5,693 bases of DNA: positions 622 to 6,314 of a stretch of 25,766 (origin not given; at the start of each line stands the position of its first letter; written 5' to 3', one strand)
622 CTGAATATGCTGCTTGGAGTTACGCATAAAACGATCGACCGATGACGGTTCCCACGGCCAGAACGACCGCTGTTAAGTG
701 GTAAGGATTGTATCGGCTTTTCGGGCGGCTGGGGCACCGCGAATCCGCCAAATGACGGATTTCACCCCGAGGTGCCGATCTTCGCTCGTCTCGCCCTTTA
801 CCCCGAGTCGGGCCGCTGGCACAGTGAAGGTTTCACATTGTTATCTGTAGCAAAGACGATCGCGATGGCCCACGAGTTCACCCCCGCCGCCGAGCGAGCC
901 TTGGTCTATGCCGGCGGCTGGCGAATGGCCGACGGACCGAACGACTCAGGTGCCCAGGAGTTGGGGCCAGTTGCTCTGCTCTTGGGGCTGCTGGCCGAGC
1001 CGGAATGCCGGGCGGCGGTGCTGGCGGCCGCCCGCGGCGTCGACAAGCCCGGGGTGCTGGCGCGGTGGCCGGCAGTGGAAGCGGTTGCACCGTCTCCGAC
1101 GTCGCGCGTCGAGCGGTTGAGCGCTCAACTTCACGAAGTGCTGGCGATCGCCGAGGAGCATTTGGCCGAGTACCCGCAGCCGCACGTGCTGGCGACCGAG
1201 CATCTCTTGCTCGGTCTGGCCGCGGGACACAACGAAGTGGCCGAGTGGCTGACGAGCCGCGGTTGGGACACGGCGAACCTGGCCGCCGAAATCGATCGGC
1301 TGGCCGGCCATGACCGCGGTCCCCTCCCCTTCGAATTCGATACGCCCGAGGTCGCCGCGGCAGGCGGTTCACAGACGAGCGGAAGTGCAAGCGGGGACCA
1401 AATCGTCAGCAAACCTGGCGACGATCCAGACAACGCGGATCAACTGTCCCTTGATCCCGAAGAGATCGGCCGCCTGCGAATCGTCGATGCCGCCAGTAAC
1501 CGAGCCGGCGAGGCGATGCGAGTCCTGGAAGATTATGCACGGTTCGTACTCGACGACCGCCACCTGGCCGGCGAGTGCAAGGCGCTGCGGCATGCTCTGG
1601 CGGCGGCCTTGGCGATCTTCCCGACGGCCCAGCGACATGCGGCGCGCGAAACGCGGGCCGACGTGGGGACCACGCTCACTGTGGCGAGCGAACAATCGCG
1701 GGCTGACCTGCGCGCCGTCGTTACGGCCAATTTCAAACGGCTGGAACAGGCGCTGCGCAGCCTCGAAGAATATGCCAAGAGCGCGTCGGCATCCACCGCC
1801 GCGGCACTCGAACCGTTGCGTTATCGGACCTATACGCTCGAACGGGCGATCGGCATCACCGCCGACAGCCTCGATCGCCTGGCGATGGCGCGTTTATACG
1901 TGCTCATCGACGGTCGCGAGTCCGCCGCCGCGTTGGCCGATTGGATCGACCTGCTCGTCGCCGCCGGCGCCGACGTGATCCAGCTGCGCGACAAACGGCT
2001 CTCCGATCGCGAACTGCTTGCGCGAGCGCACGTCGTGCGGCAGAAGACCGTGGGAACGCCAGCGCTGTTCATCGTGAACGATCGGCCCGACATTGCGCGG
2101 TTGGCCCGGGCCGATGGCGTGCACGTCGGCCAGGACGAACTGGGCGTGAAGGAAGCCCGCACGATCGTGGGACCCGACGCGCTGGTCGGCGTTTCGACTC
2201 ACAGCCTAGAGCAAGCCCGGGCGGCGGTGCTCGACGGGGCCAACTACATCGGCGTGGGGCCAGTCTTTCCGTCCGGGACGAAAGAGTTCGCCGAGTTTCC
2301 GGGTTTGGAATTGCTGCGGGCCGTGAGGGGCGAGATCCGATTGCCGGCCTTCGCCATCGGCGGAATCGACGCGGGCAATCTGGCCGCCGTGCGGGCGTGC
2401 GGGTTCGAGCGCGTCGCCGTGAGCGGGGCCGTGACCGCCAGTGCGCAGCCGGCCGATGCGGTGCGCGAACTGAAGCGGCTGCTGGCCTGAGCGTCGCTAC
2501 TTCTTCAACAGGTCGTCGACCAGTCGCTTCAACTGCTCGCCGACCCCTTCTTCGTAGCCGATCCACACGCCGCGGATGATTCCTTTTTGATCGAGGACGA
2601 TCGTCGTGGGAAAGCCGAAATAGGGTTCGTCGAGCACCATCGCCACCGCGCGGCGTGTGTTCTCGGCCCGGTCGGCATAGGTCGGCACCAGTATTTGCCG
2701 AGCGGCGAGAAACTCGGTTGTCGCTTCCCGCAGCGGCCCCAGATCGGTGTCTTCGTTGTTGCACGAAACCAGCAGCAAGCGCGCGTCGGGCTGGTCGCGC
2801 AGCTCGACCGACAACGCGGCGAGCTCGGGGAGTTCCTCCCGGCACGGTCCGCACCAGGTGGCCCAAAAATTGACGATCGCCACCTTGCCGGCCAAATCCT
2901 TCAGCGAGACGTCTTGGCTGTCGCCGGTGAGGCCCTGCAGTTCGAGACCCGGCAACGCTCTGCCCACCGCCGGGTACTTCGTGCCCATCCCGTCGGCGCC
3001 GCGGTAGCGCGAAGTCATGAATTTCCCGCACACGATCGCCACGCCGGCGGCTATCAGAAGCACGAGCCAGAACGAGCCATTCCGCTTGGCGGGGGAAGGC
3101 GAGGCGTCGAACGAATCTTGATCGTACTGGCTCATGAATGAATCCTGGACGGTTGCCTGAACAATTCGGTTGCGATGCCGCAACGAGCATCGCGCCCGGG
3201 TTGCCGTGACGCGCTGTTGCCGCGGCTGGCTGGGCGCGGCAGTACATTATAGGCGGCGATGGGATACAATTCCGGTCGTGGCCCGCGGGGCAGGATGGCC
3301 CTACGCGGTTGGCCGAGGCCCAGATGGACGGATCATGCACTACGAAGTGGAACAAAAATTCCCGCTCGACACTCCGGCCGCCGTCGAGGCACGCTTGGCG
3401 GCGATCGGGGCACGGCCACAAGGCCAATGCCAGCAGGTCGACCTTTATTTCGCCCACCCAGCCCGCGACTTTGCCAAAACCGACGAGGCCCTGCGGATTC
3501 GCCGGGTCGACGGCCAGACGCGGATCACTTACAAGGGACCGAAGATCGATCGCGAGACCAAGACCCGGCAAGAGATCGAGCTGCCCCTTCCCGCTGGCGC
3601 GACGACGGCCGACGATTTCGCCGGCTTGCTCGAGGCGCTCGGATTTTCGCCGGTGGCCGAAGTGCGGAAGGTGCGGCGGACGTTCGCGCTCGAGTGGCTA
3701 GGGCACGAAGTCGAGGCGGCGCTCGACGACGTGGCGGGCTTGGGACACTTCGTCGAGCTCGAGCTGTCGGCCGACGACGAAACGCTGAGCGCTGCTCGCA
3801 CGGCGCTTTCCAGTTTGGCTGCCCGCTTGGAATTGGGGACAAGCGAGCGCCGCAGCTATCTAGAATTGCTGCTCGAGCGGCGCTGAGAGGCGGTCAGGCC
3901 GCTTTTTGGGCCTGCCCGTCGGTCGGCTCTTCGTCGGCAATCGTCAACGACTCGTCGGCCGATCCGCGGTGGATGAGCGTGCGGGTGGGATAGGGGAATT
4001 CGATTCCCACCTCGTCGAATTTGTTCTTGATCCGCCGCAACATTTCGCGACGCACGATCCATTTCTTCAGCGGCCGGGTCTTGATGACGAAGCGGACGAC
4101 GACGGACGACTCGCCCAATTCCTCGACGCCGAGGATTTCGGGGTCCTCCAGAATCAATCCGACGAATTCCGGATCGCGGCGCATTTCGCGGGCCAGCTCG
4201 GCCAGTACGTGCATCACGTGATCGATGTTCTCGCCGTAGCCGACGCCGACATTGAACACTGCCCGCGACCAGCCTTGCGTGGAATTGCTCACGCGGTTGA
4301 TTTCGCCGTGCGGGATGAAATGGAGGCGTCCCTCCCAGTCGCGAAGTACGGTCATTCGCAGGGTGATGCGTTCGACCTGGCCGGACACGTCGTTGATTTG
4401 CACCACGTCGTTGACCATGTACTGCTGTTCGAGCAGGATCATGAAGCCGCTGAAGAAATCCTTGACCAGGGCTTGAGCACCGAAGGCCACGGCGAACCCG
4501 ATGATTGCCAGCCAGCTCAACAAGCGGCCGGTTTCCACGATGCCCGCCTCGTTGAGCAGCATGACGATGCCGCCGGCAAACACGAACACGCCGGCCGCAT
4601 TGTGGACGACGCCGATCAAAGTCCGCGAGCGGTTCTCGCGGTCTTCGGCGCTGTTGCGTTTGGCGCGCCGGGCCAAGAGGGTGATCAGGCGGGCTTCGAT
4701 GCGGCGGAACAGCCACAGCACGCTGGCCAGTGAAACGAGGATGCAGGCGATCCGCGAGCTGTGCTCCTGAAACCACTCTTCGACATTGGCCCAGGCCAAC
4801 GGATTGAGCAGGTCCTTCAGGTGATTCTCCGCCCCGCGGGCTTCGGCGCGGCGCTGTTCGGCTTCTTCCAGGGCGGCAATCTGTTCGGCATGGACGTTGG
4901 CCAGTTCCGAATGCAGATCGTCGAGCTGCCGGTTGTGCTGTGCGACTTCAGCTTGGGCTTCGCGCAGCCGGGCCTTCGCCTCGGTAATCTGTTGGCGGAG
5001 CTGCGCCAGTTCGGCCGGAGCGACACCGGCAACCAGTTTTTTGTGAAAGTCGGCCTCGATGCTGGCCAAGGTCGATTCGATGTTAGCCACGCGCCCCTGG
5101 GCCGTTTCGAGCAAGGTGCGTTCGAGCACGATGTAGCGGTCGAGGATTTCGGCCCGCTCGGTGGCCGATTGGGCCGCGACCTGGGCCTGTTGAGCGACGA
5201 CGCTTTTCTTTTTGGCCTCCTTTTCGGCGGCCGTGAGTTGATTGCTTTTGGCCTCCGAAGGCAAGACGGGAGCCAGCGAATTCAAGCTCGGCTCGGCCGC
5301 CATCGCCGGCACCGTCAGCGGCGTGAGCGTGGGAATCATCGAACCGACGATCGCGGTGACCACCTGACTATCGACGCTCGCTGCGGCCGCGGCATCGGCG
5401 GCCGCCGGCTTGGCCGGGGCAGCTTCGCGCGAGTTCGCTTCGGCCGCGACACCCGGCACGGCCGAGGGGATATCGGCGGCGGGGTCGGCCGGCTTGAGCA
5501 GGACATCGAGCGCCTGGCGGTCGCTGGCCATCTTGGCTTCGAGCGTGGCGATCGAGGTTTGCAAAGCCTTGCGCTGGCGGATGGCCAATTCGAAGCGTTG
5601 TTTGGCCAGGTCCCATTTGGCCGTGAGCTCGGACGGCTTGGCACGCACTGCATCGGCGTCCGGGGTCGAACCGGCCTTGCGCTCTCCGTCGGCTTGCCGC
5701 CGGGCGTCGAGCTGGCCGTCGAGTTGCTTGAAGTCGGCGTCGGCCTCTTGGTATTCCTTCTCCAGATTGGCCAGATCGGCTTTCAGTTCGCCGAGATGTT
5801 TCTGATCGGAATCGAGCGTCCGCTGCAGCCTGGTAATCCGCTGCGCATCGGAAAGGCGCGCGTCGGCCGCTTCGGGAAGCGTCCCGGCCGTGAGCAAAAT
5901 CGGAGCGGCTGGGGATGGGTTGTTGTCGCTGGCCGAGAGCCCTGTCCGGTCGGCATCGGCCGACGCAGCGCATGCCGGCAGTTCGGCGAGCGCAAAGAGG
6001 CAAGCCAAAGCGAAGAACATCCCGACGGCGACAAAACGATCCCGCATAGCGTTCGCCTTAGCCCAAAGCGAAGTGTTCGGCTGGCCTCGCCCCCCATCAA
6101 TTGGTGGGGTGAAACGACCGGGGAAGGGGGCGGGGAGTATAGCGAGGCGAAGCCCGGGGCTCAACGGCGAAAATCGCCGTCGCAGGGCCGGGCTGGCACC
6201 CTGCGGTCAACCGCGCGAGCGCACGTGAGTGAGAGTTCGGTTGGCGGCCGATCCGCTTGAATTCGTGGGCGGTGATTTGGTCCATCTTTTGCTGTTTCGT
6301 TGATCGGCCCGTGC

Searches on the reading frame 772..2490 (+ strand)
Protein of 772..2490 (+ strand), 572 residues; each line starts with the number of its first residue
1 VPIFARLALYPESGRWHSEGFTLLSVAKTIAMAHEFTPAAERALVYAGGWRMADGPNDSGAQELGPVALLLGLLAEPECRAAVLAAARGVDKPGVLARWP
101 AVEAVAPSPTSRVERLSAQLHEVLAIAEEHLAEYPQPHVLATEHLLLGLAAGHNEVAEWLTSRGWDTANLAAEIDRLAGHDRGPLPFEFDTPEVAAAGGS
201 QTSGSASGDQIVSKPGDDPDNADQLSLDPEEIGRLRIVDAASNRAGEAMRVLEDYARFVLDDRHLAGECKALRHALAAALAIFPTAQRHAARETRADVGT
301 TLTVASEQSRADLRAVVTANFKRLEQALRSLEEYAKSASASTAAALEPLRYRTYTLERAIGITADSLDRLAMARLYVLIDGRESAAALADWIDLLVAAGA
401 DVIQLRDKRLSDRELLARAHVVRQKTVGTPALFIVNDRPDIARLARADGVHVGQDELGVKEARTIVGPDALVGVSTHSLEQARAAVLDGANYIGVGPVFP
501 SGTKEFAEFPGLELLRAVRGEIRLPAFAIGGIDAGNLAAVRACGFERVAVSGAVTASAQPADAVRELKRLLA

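Call 19: search_protein_families(library=pfam, proteins=[window:772-2490:+], max_evalue=0.001)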
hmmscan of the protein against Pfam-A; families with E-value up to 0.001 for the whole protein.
window:772-2490:+ (572 aa): 3 families
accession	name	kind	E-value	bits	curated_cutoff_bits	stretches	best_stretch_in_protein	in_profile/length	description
PF02581.23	TMP-TENI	-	1.3e-52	178.2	27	1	375-554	1-180/180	Thiamine monophosphate synthase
PF17792.6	ThiD2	-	6.9e-37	127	23.5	1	236-358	1-123/124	ThiD2 family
PF02861.25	Clp_N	-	2.9e-06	27.8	20.7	0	140-178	13-52/53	Clp amino terminal domain, pathogenicity island component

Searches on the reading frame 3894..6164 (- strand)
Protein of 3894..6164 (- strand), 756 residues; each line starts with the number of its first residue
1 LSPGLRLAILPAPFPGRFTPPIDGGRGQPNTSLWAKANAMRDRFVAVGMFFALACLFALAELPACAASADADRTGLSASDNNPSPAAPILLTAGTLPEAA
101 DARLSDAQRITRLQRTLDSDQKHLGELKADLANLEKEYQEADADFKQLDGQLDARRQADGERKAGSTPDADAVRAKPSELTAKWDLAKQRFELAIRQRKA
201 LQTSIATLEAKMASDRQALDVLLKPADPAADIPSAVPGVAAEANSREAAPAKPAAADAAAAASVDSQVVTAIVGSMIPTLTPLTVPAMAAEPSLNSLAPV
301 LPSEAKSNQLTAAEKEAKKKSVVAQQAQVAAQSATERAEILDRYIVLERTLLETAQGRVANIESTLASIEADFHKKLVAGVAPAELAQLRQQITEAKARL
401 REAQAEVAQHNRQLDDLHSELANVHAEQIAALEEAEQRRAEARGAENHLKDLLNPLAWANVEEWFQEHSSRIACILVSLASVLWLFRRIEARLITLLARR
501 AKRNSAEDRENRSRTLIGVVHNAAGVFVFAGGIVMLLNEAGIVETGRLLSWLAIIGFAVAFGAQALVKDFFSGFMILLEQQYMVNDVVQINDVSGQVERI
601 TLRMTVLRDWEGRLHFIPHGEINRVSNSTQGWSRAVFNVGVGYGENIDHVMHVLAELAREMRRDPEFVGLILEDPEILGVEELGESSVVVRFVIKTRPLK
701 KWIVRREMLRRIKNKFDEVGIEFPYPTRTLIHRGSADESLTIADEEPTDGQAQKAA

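Call 19: search_protein_families(library=pfam, proteins=[window:3894-6164:-], max_evalue=0.001)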
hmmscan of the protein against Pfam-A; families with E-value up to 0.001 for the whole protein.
window:3894-6164:- (756 aa): 2 families
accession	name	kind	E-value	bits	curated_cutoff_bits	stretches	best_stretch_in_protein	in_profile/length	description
PF00924.24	MS_channel_2nd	-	3.5e-19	69.1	20.2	1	566-629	2-67/68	Mechanosensitive ion channel, beta-domain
PF21082.3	MS_channel_3rd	-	3.8e-14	53.3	21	1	636-723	2-88/88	Mechanosensitive ion channel MscS, C-terminal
